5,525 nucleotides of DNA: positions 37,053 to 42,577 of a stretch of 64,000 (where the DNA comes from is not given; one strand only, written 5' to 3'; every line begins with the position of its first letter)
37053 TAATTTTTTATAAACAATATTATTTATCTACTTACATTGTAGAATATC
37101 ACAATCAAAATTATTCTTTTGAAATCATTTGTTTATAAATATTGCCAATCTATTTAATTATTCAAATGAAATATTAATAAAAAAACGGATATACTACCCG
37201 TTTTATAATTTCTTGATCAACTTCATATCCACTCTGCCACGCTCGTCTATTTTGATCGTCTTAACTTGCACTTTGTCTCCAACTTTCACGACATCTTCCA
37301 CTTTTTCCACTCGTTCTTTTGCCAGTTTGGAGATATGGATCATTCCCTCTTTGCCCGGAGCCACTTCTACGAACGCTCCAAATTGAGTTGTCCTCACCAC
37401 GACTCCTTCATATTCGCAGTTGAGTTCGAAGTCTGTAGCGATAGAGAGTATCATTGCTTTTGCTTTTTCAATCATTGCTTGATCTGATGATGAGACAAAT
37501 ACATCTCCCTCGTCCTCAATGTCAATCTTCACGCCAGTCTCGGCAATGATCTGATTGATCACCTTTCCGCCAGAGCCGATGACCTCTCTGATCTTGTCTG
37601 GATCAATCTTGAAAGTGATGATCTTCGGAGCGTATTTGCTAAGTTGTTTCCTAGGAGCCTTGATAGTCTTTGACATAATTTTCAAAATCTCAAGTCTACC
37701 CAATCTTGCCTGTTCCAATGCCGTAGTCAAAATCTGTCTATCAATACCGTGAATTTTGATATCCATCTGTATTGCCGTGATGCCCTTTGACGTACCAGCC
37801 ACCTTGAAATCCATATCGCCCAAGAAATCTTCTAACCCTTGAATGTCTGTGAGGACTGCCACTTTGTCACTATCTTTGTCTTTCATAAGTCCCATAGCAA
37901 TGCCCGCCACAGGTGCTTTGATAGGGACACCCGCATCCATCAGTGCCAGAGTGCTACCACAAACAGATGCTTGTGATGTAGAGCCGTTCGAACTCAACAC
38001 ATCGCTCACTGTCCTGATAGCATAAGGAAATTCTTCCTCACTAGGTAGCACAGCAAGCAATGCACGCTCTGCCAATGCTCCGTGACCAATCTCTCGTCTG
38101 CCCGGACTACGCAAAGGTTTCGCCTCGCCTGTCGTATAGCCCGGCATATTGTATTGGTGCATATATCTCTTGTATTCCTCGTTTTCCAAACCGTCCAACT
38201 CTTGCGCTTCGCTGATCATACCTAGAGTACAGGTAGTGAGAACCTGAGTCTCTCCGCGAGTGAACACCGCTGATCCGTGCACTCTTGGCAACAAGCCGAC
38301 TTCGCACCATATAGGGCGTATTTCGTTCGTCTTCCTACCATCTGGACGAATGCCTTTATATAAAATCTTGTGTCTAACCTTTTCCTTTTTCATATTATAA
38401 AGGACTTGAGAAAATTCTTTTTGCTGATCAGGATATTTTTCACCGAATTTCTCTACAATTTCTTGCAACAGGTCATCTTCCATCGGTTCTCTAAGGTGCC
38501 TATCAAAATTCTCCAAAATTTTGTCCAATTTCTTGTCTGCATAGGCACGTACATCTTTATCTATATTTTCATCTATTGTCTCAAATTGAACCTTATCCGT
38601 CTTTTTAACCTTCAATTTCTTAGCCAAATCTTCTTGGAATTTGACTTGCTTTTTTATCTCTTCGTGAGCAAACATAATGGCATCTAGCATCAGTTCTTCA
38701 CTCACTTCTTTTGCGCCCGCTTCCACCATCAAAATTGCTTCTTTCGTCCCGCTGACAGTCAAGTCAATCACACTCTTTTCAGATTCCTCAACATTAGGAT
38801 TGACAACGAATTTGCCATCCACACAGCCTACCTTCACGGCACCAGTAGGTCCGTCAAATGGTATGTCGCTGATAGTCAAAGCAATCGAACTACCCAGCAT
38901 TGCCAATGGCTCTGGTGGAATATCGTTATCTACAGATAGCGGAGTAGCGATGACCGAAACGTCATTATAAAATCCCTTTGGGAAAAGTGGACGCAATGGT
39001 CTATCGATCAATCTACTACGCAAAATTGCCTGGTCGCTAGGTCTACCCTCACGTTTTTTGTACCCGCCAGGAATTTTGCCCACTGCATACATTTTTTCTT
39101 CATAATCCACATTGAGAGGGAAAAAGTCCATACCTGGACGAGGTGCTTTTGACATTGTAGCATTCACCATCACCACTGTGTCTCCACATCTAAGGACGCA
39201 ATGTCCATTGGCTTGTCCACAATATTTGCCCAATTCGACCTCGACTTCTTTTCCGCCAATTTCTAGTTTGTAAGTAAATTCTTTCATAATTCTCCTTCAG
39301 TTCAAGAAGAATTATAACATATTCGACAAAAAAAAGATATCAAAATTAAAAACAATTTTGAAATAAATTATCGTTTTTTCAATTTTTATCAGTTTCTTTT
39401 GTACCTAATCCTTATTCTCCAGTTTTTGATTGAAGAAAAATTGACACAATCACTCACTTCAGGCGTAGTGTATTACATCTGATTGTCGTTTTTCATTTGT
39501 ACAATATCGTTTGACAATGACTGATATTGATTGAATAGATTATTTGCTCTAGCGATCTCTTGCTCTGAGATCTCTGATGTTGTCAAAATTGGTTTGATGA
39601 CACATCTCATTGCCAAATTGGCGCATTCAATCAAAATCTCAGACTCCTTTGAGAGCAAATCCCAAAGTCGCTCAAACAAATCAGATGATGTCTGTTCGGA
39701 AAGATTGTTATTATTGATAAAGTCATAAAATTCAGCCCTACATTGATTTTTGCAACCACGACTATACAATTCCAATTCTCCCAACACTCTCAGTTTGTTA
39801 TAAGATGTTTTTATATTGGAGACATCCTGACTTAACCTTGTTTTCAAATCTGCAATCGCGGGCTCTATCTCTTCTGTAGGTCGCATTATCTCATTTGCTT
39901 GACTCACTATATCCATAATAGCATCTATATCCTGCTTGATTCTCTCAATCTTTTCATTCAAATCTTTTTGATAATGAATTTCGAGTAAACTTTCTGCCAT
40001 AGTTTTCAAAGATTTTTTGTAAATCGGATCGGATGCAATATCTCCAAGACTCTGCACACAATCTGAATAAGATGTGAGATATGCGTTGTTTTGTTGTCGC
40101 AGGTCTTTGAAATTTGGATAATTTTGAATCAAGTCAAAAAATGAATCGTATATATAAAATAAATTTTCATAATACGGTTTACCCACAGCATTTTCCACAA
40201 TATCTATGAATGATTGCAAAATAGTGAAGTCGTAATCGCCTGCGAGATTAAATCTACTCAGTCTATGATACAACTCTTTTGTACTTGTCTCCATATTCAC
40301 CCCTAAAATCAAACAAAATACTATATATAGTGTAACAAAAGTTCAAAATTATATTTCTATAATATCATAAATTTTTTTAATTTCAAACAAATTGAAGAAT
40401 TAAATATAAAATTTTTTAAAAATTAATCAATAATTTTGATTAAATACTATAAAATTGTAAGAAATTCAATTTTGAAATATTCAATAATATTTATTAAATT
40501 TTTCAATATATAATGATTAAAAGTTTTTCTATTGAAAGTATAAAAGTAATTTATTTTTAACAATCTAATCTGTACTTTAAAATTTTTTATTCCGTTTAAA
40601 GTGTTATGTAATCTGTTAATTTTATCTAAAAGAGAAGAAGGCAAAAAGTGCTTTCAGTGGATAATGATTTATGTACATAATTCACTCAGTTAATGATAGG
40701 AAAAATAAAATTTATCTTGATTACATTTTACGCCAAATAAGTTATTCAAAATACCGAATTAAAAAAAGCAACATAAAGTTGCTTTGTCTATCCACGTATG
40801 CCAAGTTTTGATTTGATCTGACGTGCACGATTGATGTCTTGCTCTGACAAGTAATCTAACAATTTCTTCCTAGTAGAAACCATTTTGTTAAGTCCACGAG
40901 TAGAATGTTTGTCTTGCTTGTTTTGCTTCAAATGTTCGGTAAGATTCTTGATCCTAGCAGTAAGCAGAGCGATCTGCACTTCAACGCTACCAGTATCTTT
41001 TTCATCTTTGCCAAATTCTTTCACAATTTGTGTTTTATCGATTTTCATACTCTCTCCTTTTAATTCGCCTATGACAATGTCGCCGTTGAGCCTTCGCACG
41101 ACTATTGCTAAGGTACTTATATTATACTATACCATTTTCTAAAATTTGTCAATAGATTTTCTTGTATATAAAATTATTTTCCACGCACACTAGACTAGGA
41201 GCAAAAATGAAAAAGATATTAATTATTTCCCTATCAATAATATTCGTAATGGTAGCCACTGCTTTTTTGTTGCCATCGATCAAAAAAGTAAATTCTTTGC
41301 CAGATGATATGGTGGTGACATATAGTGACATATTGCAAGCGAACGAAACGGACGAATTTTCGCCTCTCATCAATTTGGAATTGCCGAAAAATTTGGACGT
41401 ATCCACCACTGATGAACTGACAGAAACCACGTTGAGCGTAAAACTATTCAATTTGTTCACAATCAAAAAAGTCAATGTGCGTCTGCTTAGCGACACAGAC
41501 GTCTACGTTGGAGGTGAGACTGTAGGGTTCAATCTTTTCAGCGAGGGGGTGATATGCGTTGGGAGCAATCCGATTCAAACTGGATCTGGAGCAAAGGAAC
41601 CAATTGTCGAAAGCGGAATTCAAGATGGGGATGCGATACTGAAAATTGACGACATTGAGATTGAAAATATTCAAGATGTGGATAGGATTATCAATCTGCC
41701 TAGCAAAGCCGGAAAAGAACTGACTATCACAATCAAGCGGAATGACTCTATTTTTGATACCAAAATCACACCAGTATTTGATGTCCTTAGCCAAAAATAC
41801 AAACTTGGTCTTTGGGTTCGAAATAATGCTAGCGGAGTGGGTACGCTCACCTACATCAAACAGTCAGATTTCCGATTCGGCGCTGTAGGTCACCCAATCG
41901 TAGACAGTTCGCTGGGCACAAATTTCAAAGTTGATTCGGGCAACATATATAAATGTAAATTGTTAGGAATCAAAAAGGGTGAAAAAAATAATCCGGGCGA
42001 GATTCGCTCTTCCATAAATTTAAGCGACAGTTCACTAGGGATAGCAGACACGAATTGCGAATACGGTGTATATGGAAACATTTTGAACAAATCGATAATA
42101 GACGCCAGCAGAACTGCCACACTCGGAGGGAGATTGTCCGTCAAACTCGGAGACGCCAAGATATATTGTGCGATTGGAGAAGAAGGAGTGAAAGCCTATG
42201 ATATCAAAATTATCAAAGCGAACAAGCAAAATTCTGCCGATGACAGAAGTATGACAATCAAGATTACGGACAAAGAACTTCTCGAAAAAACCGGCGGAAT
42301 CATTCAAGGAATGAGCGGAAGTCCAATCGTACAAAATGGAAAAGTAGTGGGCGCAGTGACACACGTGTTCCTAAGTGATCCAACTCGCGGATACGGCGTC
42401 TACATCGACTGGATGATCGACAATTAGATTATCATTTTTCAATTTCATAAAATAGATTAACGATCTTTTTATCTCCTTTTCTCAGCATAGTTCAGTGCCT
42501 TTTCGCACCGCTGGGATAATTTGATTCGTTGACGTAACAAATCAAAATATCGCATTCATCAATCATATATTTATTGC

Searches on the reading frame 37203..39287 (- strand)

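Call 73: search_protein_families(library=pfam, proteins=[window:37203-39287:-])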
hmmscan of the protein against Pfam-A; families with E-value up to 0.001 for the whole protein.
window:37203-39287:- (694 aa): 6 families
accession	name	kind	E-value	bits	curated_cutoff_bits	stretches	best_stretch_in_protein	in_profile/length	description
PF01138.27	RNase_PH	-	6.4e-58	195.2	25.5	2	322-455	1-130/130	3' exoribonuclease family, domain 1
PF03725.20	RNase_PH_C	-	3.1e-21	75.5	20.8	2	147-209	2-66/67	3' exoribonuclease family, domain 2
PF00575.29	S1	-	1e-15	58.3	22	1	625-687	7-70/74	S1 RNA binding domain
PF00013.35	KH_1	-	2.9e-12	46.6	21.5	1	557-614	2-65/66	KH domain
PF03726.19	PNPase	-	4.6e-10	40.3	24.6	1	242-319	2-81/81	Polyribonucleotide nucleotidyltransferase, RNA binding domain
PF22675.2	KH-I_KHDC4-BBP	-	0.00066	19.9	30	0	566-617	8-57/76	KHDC4/BBP-like, KH-domain type I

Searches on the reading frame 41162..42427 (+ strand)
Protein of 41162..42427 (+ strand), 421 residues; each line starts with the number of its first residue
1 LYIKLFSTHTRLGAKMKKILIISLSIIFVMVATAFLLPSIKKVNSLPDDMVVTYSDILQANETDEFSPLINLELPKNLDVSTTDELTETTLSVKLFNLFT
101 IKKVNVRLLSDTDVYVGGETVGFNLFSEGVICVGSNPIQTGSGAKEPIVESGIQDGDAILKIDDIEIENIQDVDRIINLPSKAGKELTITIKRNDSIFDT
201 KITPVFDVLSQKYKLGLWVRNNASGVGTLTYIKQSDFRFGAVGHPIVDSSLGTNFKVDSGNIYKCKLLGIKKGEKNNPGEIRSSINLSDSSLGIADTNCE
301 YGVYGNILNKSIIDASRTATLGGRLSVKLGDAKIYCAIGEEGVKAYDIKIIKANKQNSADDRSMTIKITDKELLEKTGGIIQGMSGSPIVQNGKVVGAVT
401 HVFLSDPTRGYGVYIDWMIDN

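Call 73: search_protein_families(library=pfam, proteins=[window:41162-42427:+])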
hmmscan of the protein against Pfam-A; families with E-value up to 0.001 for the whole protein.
window:41162-42427:+ (421 aa): 4 families
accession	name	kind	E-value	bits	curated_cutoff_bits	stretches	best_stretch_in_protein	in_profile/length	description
PF05580.18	Peptidase_S55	-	1.2e-74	251.3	25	1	211-419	1-210/210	SpoIVB peptidase S55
PF13180.12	PDZ_2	-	1.6e-07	31.9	27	1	146-199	23-75/80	PDZ domain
PF17820.7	PDZ_6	-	8.5e-05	22.7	27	1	151-193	14-54/54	PDZ domain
PF14685.13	PDZ_Tricorn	-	0.00015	22.1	25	0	142-196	27-81/88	Tricorn protease PDZ domain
